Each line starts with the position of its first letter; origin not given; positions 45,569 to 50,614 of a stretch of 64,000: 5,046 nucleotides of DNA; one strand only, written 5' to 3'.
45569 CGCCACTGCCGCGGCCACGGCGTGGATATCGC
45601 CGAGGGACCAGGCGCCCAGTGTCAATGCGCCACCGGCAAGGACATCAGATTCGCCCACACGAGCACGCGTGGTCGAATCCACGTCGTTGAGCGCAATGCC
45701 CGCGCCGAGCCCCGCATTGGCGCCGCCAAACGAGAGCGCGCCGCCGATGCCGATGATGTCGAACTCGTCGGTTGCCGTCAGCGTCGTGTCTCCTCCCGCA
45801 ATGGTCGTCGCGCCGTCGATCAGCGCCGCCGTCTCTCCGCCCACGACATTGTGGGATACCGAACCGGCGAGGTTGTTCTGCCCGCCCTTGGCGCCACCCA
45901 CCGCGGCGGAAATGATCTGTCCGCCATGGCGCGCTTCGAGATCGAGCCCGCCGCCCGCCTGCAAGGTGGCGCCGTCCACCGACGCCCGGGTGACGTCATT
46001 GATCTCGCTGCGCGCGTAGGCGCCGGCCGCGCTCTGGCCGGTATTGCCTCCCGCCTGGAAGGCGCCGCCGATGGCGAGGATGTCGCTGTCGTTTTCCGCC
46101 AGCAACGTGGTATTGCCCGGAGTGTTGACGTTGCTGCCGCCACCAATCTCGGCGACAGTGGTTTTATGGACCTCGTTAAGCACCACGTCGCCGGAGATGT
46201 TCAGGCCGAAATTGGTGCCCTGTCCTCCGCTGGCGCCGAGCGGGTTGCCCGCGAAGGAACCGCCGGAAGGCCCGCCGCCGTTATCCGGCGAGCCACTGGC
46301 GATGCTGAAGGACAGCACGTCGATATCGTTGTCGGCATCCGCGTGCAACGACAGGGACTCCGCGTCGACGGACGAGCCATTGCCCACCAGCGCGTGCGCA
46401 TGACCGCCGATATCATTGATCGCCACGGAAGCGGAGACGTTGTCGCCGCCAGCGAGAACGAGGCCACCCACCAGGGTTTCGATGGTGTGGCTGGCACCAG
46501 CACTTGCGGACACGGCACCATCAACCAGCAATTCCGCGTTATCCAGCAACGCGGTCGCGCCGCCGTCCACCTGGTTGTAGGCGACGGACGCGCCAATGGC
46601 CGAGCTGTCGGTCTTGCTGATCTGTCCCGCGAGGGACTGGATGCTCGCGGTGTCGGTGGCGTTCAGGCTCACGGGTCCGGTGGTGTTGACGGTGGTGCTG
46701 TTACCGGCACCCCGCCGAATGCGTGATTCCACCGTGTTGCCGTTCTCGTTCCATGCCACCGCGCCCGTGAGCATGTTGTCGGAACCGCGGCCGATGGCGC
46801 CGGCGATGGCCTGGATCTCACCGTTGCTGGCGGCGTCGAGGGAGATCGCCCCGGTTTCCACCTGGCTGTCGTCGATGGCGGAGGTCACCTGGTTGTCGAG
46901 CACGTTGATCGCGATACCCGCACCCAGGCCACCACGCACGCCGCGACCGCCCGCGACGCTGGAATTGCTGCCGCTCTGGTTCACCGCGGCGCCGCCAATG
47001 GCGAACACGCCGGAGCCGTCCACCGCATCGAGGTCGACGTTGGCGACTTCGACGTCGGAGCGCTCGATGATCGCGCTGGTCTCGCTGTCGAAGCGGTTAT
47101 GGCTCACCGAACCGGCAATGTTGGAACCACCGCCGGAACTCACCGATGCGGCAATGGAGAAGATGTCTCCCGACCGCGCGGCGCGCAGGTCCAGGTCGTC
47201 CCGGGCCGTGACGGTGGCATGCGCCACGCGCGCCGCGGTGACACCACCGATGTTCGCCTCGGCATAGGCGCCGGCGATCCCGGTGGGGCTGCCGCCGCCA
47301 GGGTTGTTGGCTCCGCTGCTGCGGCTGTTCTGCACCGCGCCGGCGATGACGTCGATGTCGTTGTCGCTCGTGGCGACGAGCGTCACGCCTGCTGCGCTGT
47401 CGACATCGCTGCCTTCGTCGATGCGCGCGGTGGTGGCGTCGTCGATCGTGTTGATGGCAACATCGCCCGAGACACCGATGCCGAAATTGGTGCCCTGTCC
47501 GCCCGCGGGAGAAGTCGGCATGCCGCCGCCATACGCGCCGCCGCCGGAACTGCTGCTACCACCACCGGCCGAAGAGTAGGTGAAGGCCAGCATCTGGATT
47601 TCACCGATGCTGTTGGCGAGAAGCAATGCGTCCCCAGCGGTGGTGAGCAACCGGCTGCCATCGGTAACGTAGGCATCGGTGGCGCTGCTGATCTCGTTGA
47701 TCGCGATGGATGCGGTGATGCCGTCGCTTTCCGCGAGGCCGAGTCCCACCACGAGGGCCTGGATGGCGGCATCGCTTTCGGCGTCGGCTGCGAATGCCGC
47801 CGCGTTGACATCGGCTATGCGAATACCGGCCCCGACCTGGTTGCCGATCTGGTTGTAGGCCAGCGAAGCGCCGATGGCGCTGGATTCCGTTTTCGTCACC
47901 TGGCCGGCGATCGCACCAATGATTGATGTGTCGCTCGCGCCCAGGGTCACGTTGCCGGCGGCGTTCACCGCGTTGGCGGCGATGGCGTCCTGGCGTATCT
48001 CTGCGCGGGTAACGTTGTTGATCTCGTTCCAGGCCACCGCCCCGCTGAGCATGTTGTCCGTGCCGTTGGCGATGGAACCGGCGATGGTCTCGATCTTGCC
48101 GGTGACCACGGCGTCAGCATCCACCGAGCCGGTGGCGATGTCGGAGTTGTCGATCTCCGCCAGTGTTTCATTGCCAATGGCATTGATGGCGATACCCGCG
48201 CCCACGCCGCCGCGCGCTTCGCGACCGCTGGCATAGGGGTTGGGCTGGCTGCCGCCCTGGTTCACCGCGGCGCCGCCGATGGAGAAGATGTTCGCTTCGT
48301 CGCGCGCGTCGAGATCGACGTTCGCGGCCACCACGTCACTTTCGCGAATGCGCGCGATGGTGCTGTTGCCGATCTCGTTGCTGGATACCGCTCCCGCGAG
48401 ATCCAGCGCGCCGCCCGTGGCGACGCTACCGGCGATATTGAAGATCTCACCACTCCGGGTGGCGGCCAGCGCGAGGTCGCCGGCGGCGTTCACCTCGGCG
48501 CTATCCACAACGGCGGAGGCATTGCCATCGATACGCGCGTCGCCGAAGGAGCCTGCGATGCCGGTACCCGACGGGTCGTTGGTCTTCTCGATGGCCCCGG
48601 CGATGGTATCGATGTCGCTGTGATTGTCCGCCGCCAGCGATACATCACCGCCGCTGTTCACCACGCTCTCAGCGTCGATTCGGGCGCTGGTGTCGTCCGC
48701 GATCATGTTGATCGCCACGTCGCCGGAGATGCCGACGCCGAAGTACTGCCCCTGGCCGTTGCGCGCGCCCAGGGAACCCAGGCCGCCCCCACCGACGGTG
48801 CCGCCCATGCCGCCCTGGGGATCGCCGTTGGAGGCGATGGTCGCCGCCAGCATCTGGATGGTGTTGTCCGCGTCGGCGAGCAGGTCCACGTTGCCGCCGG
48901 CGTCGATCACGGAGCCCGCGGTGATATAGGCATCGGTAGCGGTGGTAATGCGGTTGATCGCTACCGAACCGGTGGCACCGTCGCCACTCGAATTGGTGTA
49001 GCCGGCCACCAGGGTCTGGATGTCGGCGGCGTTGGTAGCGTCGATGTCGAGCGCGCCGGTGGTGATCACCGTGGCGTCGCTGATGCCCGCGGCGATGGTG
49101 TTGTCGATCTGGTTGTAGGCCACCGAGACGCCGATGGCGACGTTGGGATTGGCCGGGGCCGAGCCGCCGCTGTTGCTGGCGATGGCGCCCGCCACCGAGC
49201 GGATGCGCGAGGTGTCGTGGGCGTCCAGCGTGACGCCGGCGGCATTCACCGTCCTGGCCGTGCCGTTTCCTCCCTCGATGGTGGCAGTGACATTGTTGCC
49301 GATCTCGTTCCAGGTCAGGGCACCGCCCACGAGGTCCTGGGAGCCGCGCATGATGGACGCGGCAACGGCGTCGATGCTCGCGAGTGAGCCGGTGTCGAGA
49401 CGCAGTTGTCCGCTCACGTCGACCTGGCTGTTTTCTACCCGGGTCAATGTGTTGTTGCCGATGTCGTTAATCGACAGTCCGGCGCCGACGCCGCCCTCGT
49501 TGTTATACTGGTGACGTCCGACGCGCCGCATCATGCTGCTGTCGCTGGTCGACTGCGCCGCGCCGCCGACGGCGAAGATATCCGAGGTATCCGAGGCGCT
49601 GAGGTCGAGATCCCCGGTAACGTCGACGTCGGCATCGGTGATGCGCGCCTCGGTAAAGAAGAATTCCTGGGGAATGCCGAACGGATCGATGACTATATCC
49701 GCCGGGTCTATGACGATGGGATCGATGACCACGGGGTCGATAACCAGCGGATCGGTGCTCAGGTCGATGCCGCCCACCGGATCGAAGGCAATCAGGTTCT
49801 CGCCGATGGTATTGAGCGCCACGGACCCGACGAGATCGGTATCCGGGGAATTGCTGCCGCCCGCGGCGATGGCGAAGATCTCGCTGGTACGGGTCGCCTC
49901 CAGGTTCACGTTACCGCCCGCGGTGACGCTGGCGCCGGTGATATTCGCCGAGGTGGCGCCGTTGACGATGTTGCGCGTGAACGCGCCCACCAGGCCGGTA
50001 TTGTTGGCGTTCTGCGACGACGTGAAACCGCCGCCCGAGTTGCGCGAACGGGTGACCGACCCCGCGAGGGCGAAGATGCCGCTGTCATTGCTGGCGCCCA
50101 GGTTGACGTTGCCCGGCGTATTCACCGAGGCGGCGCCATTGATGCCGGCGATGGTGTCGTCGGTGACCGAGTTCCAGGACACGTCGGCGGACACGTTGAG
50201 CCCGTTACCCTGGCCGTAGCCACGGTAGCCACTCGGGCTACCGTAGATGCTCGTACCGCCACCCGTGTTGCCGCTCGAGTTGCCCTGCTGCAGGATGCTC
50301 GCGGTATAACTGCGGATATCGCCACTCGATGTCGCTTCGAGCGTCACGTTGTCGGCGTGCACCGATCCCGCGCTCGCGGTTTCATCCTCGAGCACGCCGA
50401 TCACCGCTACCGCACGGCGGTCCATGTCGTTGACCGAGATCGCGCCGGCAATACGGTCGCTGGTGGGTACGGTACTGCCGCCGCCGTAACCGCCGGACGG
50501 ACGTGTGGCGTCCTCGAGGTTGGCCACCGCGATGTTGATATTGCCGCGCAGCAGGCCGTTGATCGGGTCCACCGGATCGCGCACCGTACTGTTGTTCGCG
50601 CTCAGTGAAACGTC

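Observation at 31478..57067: Two-partner secretion locus with a single uninterrupted 7,910-codon cargo gene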

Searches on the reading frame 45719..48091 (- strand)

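Call 4: search_protein_families(library=pfam, proteins=[window:45719-48091:-], max_evalue=0.01)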
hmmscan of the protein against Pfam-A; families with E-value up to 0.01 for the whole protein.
window:45719-48091:- (791 aa): 0 families

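Call 5: search_protein_families(library=ncbifam, proteins=[window:45719-48091:-], max_evalue=0.01)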
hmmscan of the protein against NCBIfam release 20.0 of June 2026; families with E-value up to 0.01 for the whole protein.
window:45719-48091:- (791 aa): 1 family
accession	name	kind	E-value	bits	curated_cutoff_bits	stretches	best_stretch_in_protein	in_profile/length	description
NF012206.1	LktA_tand_53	repeat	2.7e-84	277.2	50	13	741-789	5-53/53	tandem repeat-containing filamentous protein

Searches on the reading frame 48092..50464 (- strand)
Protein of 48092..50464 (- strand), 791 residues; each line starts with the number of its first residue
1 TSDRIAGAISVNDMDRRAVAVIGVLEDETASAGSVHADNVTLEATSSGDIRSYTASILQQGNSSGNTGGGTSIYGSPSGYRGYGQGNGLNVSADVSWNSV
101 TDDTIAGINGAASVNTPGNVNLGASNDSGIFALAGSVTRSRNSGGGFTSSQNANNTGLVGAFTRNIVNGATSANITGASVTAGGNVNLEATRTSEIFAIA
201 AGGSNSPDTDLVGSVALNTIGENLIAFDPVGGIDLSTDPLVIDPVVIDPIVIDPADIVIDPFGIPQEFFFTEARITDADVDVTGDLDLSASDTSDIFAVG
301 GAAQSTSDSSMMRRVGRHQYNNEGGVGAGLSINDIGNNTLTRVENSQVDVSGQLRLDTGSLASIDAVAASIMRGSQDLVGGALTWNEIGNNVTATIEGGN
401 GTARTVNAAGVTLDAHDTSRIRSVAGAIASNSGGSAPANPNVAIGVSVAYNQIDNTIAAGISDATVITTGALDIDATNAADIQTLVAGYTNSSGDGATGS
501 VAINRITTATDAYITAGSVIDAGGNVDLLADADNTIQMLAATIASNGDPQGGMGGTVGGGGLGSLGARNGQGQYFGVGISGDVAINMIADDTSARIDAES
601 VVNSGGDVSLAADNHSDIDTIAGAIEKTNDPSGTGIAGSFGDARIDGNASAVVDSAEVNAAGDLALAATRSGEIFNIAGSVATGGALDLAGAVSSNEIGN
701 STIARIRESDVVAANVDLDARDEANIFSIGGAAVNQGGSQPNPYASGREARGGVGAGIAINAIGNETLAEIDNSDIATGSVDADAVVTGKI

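Call 4: search_protein_families(library=pfam, proteins=[window:48092-50464:-], max_evalue=0.01)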
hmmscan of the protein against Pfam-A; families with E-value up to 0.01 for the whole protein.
window:48092-50464:- (791 aa): 0 families

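Call 5: search_protein_families(library=ncbifam, proteins=[window:48092-50464:-], max_evalue=0.01)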
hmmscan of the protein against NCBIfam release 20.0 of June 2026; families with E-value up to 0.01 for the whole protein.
window:48092-50464:- (791 aa): 1 family
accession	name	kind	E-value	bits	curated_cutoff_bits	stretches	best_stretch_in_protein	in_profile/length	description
NF012206.1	LktA_tand_53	repeat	5.4e-79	260.3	50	11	576-625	2-50/53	tandem repeat-containing filamentous protein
